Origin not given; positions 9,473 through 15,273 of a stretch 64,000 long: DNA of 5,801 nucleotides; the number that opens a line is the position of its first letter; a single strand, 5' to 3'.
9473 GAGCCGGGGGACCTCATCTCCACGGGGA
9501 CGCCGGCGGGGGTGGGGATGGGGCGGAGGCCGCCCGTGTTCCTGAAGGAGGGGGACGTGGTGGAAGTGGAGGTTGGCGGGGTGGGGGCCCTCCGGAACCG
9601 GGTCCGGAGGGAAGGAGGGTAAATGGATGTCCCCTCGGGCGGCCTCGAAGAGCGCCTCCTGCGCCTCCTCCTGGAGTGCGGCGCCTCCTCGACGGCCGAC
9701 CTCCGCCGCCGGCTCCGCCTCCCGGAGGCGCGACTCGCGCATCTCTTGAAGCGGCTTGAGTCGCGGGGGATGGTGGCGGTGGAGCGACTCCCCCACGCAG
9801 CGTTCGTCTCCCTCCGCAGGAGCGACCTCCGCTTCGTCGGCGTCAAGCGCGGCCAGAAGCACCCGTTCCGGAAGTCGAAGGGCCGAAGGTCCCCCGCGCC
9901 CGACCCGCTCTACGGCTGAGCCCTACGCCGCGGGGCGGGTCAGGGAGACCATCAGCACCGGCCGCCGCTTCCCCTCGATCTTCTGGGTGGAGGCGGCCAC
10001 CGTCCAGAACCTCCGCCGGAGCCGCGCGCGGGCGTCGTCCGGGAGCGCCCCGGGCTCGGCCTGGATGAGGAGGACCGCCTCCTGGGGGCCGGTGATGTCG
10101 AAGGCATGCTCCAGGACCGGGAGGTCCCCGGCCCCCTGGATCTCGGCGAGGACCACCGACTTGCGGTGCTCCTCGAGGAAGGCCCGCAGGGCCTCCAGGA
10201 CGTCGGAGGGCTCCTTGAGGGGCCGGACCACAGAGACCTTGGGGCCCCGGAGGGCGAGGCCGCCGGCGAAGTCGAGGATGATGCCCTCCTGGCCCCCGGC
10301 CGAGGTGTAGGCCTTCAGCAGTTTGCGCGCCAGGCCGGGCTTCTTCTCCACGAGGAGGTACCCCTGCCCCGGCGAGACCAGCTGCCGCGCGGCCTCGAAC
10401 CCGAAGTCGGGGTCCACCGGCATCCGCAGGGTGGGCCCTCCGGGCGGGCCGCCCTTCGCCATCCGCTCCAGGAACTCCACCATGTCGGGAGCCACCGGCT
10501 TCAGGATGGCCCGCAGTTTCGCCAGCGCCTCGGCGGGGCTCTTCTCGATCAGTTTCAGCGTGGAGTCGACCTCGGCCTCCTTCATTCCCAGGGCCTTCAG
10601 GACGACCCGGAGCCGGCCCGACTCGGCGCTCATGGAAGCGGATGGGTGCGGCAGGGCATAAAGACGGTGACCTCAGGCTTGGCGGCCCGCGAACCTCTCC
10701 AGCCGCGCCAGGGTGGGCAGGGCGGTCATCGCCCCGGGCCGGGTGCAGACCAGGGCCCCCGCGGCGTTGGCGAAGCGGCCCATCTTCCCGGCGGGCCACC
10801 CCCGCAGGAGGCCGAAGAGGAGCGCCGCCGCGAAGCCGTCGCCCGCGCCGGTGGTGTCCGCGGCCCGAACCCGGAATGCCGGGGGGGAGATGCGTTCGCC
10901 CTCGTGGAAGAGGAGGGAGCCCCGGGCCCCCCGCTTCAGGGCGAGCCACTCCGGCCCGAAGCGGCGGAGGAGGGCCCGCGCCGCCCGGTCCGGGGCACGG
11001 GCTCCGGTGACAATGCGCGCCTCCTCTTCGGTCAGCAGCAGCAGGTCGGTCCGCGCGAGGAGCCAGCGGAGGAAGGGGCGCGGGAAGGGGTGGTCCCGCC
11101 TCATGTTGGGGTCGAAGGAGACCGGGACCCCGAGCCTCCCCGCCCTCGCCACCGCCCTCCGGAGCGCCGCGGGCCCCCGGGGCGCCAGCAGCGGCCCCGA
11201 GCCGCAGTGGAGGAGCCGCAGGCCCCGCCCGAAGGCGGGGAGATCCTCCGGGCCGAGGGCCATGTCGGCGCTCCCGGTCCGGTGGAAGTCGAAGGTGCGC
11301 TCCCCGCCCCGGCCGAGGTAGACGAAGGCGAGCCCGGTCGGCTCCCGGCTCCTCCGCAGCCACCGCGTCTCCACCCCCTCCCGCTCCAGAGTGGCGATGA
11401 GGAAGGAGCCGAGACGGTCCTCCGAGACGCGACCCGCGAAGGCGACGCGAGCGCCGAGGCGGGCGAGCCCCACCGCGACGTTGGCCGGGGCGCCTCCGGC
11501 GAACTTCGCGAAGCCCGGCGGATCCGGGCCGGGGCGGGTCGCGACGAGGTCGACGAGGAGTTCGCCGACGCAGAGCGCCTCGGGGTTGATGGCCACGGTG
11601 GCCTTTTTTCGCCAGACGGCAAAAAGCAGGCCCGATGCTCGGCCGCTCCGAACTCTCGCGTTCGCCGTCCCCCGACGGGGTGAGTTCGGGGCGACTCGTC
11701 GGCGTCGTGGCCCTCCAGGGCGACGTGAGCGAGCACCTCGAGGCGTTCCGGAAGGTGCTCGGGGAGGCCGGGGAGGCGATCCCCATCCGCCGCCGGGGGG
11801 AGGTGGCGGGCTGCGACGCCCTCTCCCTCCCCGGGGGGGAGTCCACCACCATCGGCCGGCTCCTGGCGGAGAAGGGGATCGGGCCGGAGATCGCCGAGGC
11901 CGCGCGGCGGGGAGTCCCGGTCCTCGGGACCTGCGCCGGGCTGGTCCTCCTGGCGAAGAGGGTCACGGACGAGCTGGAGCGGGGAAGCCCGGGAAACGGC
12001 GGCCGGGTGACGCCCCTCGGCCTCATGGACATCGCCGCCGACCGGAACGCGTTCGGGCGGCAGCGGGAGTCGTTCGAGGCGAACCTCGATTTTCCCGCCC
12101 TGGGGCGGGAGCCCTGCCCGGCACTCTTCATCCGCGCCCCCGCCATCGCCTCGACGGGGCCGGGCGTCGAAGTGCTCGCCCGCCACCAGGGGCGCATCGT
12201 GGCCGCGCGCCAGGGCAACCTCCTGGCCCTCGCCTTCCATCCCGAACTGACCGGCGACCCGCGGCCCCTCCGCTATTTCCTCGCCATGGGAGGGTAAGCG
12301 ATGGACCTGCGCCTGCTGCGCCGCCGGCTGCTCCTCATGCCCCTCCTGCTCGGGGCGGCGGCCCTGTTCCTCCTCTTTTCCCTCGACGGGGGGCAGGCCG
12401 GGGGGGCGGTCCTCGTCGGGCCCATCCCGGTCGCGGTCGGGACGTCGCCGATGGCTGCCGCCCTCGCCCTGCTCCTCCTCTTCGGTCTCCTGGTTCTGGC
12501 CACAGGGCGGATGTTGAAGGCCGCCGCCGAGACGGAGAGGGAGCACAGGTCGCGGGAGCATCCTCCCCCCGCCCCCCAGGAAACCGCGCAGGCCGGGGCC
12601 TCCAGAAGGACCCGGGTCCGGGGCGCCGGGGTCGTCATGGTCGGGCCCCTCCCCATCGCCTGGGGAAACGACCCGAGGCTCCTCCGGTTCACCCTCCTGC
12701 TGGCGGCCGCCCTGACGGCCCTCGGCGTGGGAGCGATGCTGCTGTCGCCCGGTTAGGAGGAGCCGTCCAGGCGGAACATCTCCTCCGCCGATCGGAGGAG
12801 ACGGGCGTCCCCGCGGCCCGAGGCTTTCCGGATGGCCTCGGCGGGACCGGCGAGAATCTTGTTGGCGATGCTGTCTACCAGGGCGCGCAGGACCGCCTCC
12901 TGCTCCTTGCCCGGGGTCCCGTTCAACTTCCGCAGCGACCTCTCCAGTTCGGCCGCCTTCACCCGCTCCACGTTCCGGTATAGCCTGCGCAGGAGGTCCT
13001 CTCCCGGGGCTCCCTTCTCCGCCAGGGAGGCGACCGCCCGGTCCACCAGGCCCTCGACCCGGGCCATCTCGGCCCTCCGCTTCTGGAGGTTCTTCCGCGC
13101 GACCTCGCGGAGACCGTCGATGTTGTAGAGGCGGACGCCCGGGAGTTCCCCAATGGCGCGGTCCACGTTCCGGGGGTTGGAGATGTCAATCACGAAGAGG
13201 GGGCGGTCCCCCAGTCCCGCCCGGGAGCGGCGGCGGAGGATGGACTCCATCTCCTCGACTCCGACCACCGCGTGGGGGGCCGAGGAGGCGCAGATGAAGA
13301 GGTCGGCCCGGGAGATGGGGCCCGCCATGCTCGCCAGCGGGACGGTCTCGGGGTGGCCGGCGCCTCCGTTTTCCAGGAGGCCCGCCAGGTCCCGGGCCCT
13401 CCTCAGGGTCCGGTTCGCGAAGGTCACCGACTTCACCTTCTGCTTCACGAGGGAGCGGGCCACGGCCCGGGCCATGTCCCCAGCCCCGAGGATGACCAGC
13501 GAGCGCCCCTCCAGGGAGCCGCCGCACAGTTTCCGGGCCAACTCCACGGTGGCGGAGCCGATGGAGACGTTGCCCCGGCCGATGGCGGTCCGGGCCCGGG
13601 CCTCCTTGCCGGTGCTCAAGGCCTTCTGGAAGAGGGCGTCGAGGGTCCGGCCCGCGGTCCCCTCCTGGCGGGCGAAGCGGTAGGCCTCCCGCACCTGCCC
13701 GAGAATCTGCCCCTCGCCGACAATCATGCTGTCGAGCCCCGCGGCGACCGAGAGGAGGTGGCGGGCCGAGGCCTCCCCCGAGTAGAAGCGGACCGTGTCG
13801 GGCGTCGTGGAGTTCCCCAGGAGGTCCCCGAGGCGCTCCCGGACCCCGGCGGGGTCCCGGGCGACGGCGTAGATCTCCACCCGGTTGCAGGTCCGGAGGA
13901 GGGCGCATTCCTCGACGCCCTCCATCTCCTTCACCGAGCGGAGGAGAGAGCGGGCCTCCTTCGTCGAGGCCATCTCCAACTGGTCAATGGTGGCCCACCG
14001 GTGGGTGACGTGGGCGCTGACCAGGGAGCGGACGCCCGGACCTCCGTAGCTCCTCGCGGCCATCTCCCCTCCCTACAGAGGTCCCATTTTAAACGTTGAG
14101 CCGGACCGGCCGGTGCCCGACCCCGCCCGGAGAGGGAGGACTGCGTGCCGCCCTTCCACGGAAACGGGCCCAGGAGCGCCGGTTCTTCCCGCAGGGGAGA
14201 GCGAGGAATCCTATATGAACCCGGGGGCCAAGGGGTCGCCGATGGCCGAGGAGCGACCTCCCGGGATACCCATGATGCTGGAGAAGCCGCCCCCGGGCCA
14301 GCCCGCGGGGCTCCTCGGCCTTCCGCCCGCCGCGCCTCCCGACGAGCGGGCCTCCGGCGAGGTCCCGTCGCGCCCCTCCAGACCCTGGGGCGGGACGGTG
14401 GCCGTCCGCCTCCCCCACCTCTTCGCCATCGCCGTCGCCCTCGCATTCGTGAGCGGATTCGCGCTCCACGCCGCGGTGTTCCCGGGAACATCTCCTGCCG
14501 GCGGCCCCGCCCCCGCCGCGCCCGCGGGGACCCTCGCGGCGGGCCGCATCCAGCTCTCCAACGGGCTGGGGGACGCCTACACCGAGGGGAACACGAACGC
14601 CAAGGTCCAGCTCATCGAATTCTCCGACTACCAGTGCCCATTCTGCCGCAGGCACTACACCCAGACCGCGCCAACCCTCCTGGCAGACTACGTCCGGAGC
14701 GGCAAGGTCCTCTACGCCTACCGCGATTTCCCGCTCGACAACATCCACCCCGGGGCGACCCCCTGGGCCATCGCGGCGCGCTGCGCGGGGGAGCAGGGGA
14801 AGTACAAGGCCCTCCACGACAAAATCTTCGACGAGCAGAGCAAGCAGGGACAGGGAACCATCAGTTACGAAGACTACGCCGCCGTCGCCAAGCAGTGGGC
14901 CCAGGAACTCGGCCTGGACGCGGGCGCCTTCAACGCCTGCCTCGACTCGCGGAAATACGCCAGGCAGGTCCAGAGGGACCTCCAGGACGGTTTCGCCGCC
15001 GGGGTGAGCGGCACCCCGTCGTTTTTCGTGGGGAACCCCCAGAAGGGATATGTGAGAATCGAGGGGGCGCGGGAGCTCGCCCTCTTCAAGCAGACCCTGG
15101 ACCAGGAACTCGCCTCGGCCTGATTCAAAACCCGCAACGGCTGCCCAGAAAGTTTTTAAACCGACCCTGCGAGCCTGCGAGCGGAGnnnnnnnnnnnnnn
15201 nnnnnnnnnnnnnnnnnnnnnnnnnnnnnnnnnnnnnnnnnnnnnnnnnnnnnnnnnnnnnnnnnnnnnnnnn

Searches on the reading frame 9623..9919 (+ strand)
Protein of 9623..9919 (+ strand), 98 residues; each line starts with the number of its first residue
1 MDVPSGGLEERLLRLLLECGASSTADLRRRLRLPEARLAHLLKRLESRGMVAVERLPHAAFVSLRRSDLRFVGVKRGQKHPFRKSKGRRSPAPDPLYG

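Call 8: search_protein_families(library=pfam, proteins=[window:9623-9919:+])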
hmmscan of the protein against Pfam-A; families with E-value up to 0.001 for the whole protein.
window:9623-9919:+ (98 aa): 3 families
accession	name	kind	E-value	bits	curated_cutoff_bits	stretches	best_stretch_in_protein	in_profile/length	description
PF01978.25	TrmB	-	0.00015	21.9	25.6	1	9-55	10-56/68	Sugar-specific transcriptional regulator TrmB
PF12802.13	MarR_2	-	0.00034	21.2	27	1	12-58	10-57/61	MarR family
PF13412.12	HTH_24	-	0.00034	20.6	21.9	1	10-51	6-47/48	Winged helix-turn-helix DNA-binding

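Call 54: search_solved_structures(query=window:9623-9916:+, max_evalue=1)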
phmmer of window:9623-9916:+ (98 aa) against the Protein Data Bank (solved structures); distinct sequences matched with E-value up to 1: 13.
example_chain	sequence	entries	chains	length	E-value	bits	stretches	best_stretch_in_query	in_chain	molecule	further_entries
2efn_A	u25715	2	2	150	0.076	16.9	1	9-52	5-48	150aa long hypothetical transcriptional regulator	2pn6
7fby_A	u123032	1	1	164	0.084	16.7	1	8-51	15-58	Transcriptional regulatory protein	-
9w4v_A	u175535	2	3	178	0.096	16.5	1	8-51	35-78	Uncharacterized HTH-type transcriptional regulator PH0140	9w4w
2ia0_A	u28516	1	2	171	0.19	15.6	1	7-54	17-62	Putative HTH-type transcriptional regulator PF0864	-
2pmh_A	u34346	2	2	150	0.2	15.5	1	9-52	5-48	150aa long hypothetical transcriptional regulator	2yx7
2efq_A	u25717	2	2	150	0.2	15.5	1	9-52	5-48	150aa long hypothetical transcriptional regulator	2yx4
2e7w_A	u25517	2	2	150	0.2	15.5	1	9-52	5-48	150aa long hypothetical transcriptional regulator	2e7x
2pfb_A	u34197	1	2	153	0.21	15.5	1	14-55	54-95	Transcriptional regulator OhrR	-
2efo_A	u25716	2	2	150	0.23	15.3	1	9-52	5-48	150aa long hypothetical transcriptional regulator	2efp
2pex_A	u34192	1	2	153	0.25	15.2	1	14-55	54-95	Transcriptional regulator OhrR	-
2a5y_B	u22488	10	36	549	0.29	15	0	2-72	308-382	ced-4 | Cell death protein 4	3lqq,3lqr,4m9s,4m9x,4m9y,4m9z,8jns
9j89_D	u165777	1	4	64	0.72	13.7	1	5-51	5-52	Z-DNA-binding protein 1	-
2h09_A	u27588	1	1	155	0.95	13.4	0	12-57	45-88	Transcriptional regulator mntR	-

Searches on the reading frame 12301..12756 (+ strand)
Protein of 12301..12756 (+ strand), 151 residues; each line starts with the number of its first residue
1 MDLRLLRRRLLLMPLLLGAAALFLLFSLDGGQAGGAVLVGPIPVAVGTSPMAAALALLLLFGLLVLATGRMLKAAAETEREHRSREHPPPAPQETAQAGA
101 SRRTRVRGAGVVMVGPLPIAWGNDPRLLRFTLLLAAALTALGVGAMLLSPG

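Call 18: search_protein_families(library=pfam, max_evalue=0.01, proteins=[window:12301-12756:+])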
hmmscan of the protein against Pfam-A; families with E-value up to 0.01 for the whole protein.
window:12301-12756:+ (151 aa): 1 family
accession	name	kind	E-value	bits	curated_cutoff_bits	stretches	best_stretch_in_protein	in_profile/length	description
PF01998.22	DUF131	-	8.6e-20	70.6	22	2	98-142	14-58/62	Protein of unknown function DUF131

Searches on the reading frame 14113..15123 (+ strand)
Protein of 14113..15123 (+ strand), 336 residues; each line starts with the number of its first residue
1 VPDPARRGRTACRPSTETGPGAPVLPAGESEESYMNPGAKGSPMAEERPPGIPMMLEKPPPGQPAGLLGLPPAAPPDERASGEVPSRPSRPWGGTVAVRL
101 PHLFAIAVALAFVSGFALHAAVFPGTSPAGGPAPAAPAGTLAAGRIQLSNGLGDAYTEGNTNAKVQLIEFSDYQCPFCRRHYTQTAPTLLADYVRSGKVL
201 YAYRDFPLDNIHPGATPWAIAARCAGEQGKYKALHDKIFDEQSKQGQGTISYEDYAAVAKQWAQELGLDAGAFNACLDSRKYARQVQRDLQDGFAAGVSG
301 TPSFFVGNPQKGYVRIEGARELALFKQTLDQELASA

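Call 8: search_protein_families(library=pfam, proteins=[window:14113-15123:+])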
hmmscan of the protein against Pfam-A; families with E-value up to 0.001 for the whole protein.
window:14113-15123:+ (336 aa): 3 families
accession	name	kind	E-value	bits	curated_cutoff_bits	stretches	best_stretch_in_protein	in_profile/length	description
PF13462.12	Thioredoxin_4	-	8.9e-29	101.2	23.2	1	158-308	8-147/165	Thioredoxin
PF01323.26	DSBA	-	1.3e-13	51.6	25.6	1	167-329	2-190/191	DSBA-like thioredoxin domain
PF13098.12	Thioredoxin_2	-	0.00036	21.3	27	0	162-327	4-102/104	Thioredoxin-like domain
